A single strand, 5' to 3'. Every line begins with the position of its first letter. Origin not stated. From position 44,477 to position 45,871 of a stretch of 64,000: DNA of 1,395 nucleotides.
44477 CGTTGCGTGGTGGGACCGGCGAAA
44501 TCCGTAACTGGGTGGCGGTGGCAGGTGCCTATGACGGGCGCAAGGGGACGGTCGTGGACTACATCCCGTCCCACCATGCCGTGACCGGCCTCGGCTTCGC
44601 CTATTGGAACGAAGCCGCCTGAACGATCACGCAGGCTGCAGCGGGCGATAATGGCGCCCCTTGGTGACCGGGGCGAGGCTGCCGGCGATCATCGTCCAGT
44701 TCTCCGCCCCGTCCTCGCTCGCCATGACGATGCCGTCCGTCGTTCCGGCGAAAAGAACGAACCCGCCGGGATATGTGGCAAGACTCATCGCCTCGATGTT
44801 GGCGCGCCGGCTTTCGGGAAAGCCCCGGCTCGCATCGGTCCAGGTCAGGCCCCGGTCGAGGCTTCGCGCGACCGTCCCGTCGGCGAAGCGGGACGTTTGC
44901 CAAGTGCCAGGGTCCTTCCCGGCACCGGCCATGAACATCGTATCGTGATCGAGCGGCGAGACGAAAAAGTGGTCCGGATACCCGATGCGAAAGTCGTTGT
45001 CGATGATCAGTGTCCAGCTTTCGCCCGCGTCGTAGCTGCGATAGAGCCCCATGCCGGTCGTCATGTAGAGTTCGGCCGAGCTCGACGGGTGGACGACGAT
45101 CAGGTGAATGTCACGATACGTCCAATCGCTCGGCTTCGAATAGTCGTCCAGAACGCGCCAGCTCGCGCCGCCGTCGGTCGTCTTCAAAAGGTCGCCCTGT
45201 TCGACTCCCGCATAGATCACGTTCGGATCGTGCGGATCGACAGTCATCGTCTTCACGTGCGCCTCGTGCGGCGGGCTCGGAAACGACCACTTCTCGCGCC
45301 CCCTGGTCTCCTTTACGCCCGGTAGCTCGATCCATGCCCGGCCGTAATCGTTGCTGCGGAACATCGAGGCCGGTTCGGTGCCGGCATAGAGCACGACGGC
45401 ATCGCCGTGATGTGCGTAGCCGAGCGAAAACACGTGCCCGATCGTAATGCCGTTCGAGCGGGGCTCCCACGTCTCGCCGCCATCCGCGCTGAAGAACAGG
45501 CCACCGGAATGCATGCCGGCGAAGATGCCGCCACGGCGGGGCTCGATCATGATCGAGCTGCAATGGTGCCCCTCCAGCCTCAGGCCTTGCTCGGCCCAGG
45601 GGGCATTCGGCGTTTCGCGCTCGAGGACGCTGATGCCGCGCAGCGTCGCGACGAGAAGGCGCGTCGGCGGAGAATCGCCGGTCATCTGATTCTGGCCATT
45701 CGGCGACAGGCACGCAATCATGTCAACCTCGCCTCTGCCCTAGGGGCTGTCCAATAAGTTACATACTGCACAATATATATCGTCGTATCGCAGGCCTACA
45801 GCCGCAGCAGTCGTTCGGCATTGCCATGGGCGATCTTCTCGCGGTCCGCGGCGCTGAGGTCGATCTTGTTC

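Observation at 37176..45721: Paralogous cytoplasmic BNR/Asp-box beta-propeller proteins embedded in an aromatic/CoA catabolic cluster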

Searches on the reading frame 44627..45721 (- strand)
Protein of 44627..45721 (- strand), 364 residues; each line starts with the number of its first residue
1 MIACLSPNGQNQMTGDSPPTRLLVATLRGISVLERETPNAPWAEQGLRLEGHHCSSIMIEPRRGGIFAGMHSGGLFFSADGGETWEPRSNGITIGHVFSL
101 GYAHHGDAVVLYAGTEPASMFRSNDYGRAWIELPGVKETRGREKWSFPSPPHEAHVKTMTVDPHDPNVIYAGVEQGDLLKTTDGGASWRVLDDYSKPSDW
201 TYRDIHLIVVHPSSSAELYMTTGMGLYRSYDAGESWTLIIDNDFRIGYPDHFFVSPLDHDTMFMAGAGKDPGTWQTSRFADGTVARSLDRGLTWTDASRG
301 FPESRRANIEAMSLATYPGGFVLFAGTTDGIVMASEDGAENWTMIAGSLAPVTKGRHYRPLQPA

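Call 5: search_protein_families(library=pfam, proteins=[window:44627-45721:-], max_evalue=1)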
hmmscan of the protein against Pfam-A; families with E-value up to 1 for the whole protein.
window:44627-45721:- (364 aa): 5 families
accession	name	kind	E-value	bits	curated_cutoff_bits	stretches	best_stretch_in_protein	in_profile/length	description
PF15902.12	Sortilin-Vps10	-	1.7e-11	44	33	2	75-203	3-124/446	Sortilin, neurotensin receptor 3,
PF02012.26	BNR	-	4.1e-08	32.5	27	1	76-86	1-11/12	BNR/Asp-box repeat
PF14870.12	PSII_BNR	-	6.8e-08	32.6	27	2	177-241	83-142/303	Photosynthesis system II assembly factor YCF48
PF15899.11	BNR_6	-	0.0023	18.3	27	0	121-130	2-11/14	BNR-Asp box repeat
PF13088.12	BNR_2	-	0.024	14.4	31.4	0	262-304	64-103/277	BNR repeat-like domain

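Call 6: search_protein_families(library=ncbifam, proteins=[window:44627-45721:-], max_evalue=1)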
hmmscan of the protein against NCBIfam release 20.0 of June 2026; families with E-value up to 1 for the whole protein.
window:44627-45721:- (364 aa): 4 families
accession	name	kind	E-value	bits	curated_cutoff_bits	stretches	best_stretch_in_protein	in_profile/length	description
NF045728.1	glycosyl_F510_1955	equivalog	8.4e-27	94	175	4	42-138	127-218/246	F510_1955 family glycosylhydrolase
NF010237.0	PRK13684.1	equivalog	8.1e-08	31.7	326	3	37-134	32-125/334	photosynthesis system II assembly factor Ycf48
NF052228.1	T9SS_PorZ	equivalog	0.12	10.7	260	0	186-229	356-402/757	type IX secretion system anionic LPS delivery protein PorZ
NF047818.1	LIC11996_lipo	equivalog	0.21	10.6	350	0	226-250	344-368/422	LIC11996 family lipoprotein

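Call 11: find_homologous_proteins(query=window:44627-45721:-)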
Query window:44627-45721:- (364 aa): 2356 proteins with E <= 0.001 among 8000 candidates; the best 120 are listed.
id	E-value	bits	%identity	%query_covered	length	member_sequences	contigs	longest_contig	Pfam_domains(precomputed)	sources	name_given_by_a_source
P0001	2.8e-252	854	100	100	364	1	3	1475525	PF25852.1,PF14870.13,PF02012.27,PF15902.13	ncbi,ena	-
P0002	3.8e-215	732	83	100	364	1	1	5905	PF15899.12,PF25852.1,PF14870.13,PF02012.27,PF15902.13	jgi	jgi:photosystem II stability/assembly factor-like uncharacterized protein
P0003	2.1e-207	706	82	100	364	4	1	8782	PF25852.1,PF14870.13,PF02012.27,PF15902.13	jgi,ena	-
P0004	1.4e-204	697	81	100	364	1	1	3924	PF15899.12,PF25852.1,PF14870.13,PF02012.27,PF15902.13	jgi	jgi:photosystem II stability/assembly factor-like uncharacterized protein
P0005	1.8e-202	690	79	100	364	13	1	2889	PF15899.12,PF25852.1,PF14870.13,PF02012.27,PF15902.13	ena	-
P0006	1.3e-201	687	81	100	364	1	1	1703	PF15899.12,PF25852.1,PF14870.13,PF13810.13,PF02012.27,PF15902.13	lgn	-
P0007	2.7e-201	686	79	100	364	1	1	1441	PF15899.12,PF25852.1,PF14870.13,PF02012.27,PF15902.13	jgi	jgi:photosystem II stability/assembly factor-like uncharacterized protein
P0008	1.2e-200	684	80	100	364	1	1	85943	PF25852.1,PF14870.13,PF02012.27,PF15902.13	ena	-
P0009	9.6e-198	675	79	100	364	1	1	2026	PF25852.1,PF14870.13,PF02012.27,PF15902.13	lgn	-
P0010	1.1e-197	674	78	100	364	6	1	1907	PF25852.1,PF14870.13,PF02012.27,PF15902.13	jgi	jgi:photosystem II stability/assembly factor-like uncharacterized protein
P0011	2.6e-197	673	78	99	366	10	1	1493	PF15899.12,PF25852.1,PF14870.13,PF02012.27,PF15902.13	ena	-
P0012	4.7e-197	672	80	97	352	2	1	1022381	PF15899.12,PF25852.1,PF14870.13,PF02012.27,PF15902.13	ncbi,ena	-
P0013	1.0e-195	668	77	100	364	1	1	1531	PF25852.1,PF14870.13,PF02012.27,PF15902.13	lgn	-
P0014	1.5e-195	667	78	100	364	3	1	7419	PF25852.1,PF14870.13,PF02012.27,PF15902.13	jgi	jgi:photosystem II stability/assembly factor-like uncharacterized protein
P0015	2.5e-195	667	77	100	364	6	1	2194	PF15899.12,PF25852.1,PF14870.13,PF02012.27,PF15902.13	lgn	-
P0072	4.1e-178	610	69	100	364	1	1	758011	PF25852.1,PF14870.13,PF02012.27,PF15902.13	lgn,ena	-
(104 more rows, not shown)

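Call 13: find_encoding_contigs(protein=P0001, flank=10000, max_places=3)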
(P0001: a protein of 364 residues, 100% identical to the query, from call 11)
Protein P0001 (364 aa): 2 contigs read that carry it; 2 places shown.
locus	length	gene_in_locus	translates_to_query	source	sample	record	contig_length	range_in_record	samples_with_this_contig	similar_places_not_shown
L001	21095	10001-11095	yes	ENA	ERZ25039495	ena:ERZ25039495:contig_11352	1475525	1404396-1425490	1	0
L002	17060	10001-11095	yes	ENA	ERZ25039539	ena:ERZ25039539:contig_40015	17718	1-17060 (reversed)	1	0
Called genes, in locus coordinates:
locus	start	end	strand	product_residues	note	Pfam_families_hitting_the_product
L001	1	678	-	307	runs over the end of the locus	PF07883:Cupin_2 (faint), PF12973:Cupin_7 (faint)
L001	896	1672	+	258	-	PF00106:adh_short, PF08659:KR, PF13561:adh_short_C2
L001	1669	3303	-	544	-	PF00342:PGI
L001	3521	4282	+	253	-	PF01966:HD (weak)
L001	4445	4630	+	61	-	PF09489:CbtB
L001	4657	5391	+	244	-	PF09490:CbtA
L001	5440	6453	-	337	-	PF03480:DctP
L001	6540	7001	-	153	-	PF01047:MarR (weak), PF12802:MarR_2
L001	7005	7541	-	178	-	PF00866:Ring_hydroxyl_B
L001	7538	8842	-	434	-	PF00355:Rieske, PF00848:Ring_hydroxyl_A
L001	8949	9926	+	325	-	PF04909:Amidohydro_2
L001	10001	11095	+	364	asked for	PF25852:DUF6242_C (faint), PF14870:PSII_BNR (faint), PF02012:BNR (faint), PF15902:Sortilin-Vps10 (weak)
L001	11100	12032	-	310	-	PF02900:LigB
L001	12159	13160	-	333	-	PF13379:NMT1_2, PF09084:NMT1, PF12974:Phosphonate-bd, PF16868:NMT1_3 (weak)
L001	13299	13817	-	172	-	PF07883:Cupin_2 (weak)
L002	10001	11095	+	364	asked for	PF25852:DUF6242_C (faint), PF14870:PSII_BNR (faint), PF02012:BNR (faint), PF15902:Sortilin-Vps10 (weak)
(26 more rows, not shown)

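Call 15: find_encoding_contigs(protein=P0012, flank=8000, max_places=2)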
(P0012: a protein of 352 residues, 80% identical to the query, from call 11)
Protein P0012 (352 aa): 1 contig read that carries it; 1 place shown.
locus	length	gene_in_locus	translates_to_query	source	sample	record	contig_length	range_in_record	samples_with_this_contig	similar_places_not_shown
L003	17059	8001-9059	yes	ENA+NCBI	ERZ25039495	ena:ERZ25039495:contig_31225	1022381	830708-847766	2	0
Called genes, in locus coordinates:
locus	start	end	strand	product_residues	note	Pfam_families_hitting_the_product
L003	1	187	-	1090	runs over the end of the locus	PF25596:CPSase_L_D1, PF02786:CPSase_L_D2, PF02787:CPSase_L_D3, PF25596:CPSase_L_D1, PF02786:CPSase_L_D2, PF02222:ATP-grasp, PF15632:ATPgrasp_Ter (weak), PF02142:MGS, +2 more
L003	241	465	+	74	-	-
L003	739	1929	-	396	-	PF00988:CPSase_sm_chain, PF00117:GATase, PF07722:Peptidase_C26 (faint)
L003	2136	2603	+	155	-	PF09424:YqeY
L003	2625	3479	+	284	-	PF03881:Fructosamin_kin, PF01636:APH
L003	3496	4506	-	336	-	PF03480:DctP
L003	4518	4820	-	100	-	-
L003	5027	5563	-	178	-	PF13577:SnoaL_4 (faint), PF00866:Ring_hydroxyl_B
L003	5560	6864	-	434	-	PF00355:Rieske, PF00848:Ring_hydroxyl_A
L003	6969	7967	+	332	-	PF04909:Amidohydro_2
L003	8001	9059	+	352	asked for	PF25852:DUF6242_C (faint), PF14870:PSII_BNR (faint), PF02012:BNR (faint), PF15899:BNR_6 (faint), PF15902:Sortilin-Vps10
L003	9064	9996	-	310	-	PF02900:LigB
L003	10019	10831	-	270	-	PF01047:MarR (weak), PF09339:HTH_IclR, PF12802:MarR_2 (weak), PF01614:IclR_C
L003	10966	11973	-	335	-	PF03480:DctP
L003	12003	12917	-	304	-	PF04909:Amidohydro_2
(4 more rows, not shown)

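Call 16: find_encoding_contigs(protein=P0072, flank=8000, max_places=2)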
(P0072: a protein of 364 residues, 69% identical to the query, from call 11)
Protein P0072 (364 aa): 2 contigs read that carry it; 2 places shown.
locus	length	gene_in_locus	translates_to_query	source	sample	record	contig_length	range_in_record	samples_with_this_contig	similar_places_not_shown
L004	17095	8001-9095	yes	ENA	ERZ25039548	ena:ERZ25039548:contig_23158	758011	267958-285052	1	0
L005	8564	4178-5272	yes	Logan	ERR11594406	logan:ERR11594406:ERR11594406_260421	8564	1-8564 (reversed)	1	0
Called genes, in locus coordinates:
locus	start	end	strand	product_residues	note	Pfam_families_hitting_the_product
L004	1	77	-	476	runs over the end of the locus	PF01225:Mur_ligase, PF08245:Mur_ligase_M, PF02875:Mur_ligase_C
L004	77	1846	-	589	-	PF03717:PBP_dimer, PF00905:Transpeptidase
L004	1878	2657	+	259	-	-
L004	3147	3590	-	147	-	PF02381:MraZ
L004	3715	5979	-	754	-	PF01315:Ald_Xan_dh_C, PF02738:MoCoBD_1, PF20256:MoCoBD_2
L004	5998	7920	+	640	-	-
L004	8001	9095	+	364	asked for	PF25852:DUF6242_C (weak), PF14870:PSII_BNR (faint), PF02012:BNR (faint), PF15902:Sortilin-Vps10 (weak)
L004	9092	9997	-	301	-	PF00582:Usp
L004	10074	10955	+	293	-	PF00561:Abhydrolase_1, PF12146:Hydrolase_4 (weak), PF12697:Abhydrolase_6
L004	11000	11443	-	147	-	PF06983:3-dmu-9_3-mt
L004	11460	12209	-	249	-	PF00528:BPD_transp_1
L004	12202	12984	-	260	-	PF00005:ABC_tran, PF13304:AAA_21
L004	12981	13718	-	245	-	PF00528:BPD_transp_1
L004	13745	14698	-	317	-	PF13379:NMT1_2, PF09084:NMT1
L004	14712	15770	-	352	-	PF02900:LigB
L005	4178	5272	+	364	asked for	PF25852:DUF6242_C (weak), PF14870:PSII_BNR (faint), PF02012:BNR (faint), PF15902:Sortilin-Vps10 (weak)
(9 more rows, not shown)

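Call 17: find_related_loci(query=A1, collection=genome_contigs, flank=8000)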
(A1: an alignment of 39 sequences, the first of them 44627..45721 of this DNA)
Query A1 (364 aa) in genome_contigs; peptide patterns used: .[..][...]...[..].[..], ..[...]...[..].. (x = any residue, [..] = any of these).
112 stretches matched a pattern; 69 encode a relative of the query (tblastn E <= 1e-3); 68 distinct loci.
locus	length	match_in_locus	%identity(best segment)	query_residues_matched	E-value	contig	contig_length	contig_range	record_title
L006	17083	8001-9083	79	3-364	0e+0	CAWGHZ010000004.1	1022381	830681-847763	MAG: uncultured Alphaproteobacteria bacterium isolate MFD02416.bin.3.171 genome assembly, contig: contig_31225, whole ge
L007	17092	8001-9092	76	1-364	0e+0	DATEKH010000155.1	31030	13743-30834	MAG TPA_asm: Stellaceae bacterium isolate SMAG_U8885 k141_1227756, whole genome shotgun sequence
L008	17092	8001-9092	76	1-364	0e+0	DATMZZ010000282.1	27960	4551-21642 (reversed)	MAG TPA_asm: Stellaceae bacterium isolate SMAG_U11148 k141_2615184, whole genome shotgun sequence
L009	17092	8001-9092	75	1-364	0e+0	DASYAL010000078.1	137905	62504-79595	MAG TPA_asm: Stellaceae bacterium isolate SMAG_U4879 k141_489426, whole genome shotgun sequence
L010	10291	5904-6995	76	1-364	0e+0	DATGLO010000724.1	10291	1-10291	MAG TPA_asm: Stellaceae bacterium isolate SMAG_U9888 k141_408663, whole genome shotgun sequence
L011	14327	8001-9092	75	1-364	0e+0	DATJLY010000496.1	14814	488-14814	MAG TPA_asm: Stellaceae bacterium isolate SMAG_U14821 k141_3519096, whole genome shotgun sequence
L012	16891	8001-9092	74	1-364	0e+0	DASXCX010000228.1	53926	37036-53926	MAG TPA_asm: Stellaceae bacterium isolate SMAG_U5071 k141_448879, whole genome shotgun sequence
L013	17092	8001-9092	74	1-364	0e+0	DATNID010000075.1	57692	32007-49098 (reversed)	MAG TPA_asm: Stellaceae bacterium isolate SMAG_U11364 k141_290657, whole genome shotgun sequence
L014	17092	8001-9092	73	1-364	0e+0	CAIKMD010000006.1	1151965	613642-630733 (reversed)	MAG: uncultured Rhodospirillales bacterium isolate Umea3_bin-2224 genome assembly, contig: bin-2224:06/11, whole genome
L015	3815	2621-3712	72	1-364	0e+0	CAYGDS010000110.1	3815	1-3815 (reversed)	MAG TPA_asm: uncultured Gammaproteobacteria bacterium isolate ERP113451_co3_74 genome assembly, contig: NODE_26889_lengt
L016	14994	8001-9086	73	1-362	0e+0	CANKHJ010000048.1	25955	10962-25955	MAG: Bradyrhizobiaceae bacterium isolate RH-27jun17-395 genome assembly, contig: RH-27jun17-C4728, whole genome shotgun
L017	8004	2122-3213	69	1-364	2e-178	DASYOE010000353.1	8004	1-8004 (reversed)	MAG TPA_asm: Candidatus Lustribacter sp. isolate SMAG_U4421 k141_2778435, whole genome shotgun sequence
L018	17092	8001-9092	69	1-364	5e-177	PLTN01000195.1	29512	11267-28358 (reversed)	MAG: Vulcanimicrobiota bacterium isolate bog_1524 73.20120700_S1D.184_contig_146036, whole genome shotgun sequence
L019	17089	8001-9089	68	1-364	6e-176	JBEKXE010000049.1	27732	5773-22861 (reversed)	MAG: Candidatus Lustribacter sp. isolate SPRUCE 644 SPRUCE_644_49, whole genome shotgun sequence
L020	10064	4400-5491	69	1-364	4e-174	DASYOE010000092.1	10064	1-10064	MAG TPA_asm: Candidatus Lustribacter sp. isolate SMAG_U4421 k141_2686069, whole genome shotgun sequence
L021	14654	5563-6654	66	1-364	2e-173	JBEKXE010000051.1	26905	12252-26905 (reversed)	MAG: Candidatus Lustribacter sp. isolate SPRUCE 644 SPRUCE_644_51, whole genome shotgun sequence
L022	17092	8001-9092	67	1-364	2e-173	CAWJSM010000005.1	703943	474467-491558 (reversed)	MAG: Candidatus Eremiobacteraeota bacterium isolate MFD09671.bin.2.82 genome assembly, contig: contig_13576, whole genom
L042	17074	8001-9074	40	1-364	1e-82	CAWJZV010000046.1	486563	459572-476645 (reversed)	MAG: uncultured delta proteobacterium isolate MFD09730.bin.4.339 genome assembly, contig: contig_8121, whole genome shot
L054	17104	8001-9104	40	1-361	1e-77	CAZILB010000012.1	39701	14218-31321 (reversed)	MAG TPA_asm: uncultured Syntrophobacter sp. isolate SRP217488_co1_161 genome assembly, contig: NODE_418_length_39701_cov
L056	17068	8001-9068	37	1-364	1e-73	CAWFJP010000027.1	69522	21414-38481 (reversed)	MAG: uncultured delta proteobacterium isolate MFD02242.bin.2.64 genome assembly, contig: contig_86764, whole genome shot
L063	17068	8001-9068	39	1-364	1e-72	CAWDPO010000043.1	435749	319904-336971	MAG: uncultured delta proteobacterium isolate MFD04850.bin.2.104 genome assembly, contig: contig_94371, whole genome sho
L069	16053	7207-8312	40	1-361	1e-63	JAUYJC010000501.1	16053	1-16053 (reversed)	MAG: Deltaproteobacteria bacterium isolate C24_metabat.bin.121_sub C24_k141_527612, whole genome shotgun sequence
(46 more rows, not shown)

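Call 20: predict_structure(alignment_id=A1)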
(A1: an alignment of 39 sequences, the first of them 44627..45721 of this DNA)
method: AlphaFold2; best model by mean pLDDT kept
length: 364 residues; sequences in the alignment: 39
mean_pLDDT: 91.9   pTM: 0.91
mean pLDDT of the five models: 91.9, 91.5, 91.3, 89.9, 88.3
residues with pLDDT >= 90: 284; 70-90: 71; 50-70: 9; < 50: 0
segments of 3 or more residues with pLDDT < 50: none
pLDDT, mean of each block of 10 residues (from residue 1): 91 93 95 94 94 92 94 93 95 92 94 94 97 91 67 84 96 88 96 84 89 96 94 96 92 95 95 88 96 96 92 95 96 96 95 80 70
secondary structure, 60 per line:
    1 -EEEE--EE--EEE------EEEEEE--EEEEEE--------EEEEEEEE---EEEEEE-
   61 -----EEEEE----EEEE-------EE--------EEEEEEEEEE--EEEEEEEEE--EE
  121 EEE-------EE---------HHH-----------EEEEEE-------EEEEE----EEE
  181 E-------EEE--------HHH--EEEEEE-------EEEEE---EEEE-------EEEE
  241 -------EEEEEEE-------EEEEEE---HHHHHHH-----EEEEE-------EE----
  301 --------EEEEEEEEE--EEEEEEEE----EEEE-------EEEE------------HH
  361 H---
elements in order: E2-5 E12-14 E21-26 E29-34 E43-50 E54-59 E66-70 E75-78 E96-105 E108-116 E119-123 E156-161 E169-173 E178-181 E189-191 E205-210 E218-222 E226-229 E237-240 E248-254 E262-267 H271-277 E283-287 E309-317 E320-327 E332-335 E343-346

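Call 22: search_solved_structures(query=A1, max_evalue=0.01)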
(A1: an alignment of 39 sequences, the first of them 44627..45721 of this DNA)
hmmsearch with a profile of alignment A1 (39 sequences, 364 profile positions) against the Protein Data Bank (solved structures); distinct sequences matched with E-value up to 0.01: 37.
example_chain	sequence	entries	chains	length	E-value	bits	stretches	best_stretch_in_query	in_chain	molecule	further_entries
3b7f_A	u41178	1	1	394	3.5e-39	137.7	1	12-352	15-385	Glycosyl hydrolase, BNR repeat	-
2cn2_A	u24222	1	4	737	1.4e-15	60.1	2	61-134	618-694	BETA-1,4-XYLOGLUCAN HYDROLASE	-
2cn3_A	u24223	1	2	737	2.7e-15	59.1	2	61-134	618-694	BETA-1,4-XYLOGLUCAN HYDROLASE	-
7kn8_A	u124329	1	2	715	1.4e-14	56.8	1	208-347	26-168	Cellulase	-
4lgn_A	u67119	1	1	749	4.2e-14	55.2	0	175-241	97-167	Cellulose-binding, family II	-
6p2l_A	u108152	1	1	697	6.9e-14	54.5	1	153-268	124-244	Glycosyl hydrolase BNR repeat-containing protein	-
1sqj_A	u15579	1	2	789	2.2e-12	49.6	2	199-300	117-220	oligoxyloglucan reducing-end-specific cellobiohydrolase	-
2ebs_A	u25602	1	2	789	2.6e-12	49.3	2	199-300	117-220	Oligoxyloglucan reducing end-specific cellobiohydrolase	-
6p2m_A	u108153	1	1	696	2.6e-12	49.3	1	50-133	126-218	Type 3a cellulose-binding domain protein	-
6p2k_A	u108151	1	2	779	6e-12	48.1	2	176-306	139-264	Fibronectin type III domain-containing protein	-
6mgj_A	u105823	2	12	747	6.4e-12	48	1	159-233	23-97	Xyloglucanase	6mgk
6mgl_A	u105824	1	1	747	1.3e-11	47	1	159-233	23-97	Xyloglucanase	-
6p2n_A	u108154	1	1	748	1.6e-11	46.7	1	159-233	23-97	Xyloglucanase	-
5jwz_A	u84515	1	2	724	1.4e-09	40.4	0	67-140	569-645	Cellulose-binding family II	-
5fkr_A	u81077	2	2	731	1.1e-07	34.1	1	106-191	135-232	ENDO-1,4-BETA-GLUCANASE/XYLOGLUCANASE, PUTATIVE, GLY74A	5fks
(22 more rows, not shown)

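Call 23: fold_search(model_id=the predicted structure, library=pdb)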
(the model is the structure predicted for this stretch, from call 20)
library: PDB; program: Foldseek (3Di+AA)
matches with E <= 10: 1901; with E <= 0.001: 1350
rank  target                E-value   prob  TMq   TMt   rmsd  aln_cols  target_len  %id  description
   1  3b7f                  3.4e-21  1.00  0.76  0.76   4.0       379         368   25  Crystal structure of a putative glycosyl hydrolase with bnr repeats (reut_b4987) from ralstonia eutropha jmp134 at 2.20  (released 2007-11-13)
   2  5fzp_B                4.7e-13  1.00  0.57  0.60   6.7       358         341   17  Structure of the dispase autolysis inducing protein from Streptomyces mobaraensis (released 2016-08-10)
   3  5fzp_A                1.4e-12  1.00  0.56  0.59   7.0       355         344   17  Structure of the dispase autolysis inducing protein from Streptomyces mobaraensis (released 2016-08-10)
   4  6fhp_A                2.0e-12  1.00  0.57  0.60   6.5       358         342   17  DAIP in complex with a C-terminal fragment of thermolysin (released 2018-09-12)
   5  7kn8_B                2.2e-11  1.00  0.62  0.33   4.3       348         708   17  Crystal structure of the GH74 xyloglucanase from Xanthomonas campestris (Xcc1752) (released 2021-05-26)
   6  6p2m_A                2.6e-11  1.00  0.29  0.17  18.8       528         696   14  Crystal structure of the Caldicellulosiruptor lactoaceticus GH74 (ClGH74a) enzyme in complex with LLG xyloglucan (released 2019-07-31)
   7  6mgl_A                8.6e-11  1.00  0.56  0.29   8.6       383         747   16  Crystal structure of the catalytic domain from GH74 enzyme PoGH74 from Paenibacillus odorifer, D60A mutant in complex  (released 2019-01-23)
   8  2cn2_A                1.2e-10  1.00  0.30  0.17  19.3       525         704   11  Crystal Structures of Clostridium thermocellum Xyloglucanase (released 2006-05-22)
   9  7kn8_A                1.5e-10  1.00  0.62  0.33   4.4       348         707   17  Crystal structure of the GH74 xyloglucanase from Xanthomonas campestris (Xcc1752) (released 2021-05-26)
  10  6p2n                  1.7e-10  1.00  0.58  0.30   4.5       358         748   17  Crystal structure of Paenibacillus graminis GH74 (PgGH74) (released 2019-07-31)
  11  5jwz_B                1.9e-10  1.00  0.51  0.28  17.6       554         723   12  Structure of a Putative Xyloglucanase from the Cellulolytic Bacteria Streptomyces sp. SirexAA-E (released 2016-06-01)
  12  5jwz_A                2.1e-10  1.00  0.51  0.28  17.5       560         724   12  Structure of a Putative Xyloglucanase from the Cellulolytic Bacteria Streptomyces sp. SirexAA-E (released 2016-06-01)
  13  6mgj_A                2.3e-10  1.00  0.56  0.29   8.6       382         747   16  Crystal structure of the catalytic domain from GH74 enzyme PoGH74 from Paenibacillus odorifer, apoenzyme (released 2019-01-23)
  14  2cn3_A                2.8e-10  1.00  0.32  0.17  19.0       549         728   12  Crystal Structures of Clostridium thermocellum Xyloglucanase (released 2006-05-22)
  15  3a0f                  3.1e-10  1.00  0.56  0.29   6.2       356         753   15  The crystal structure of Geotrichum sp. M128 xyloglucanase (released 2009-09-08)
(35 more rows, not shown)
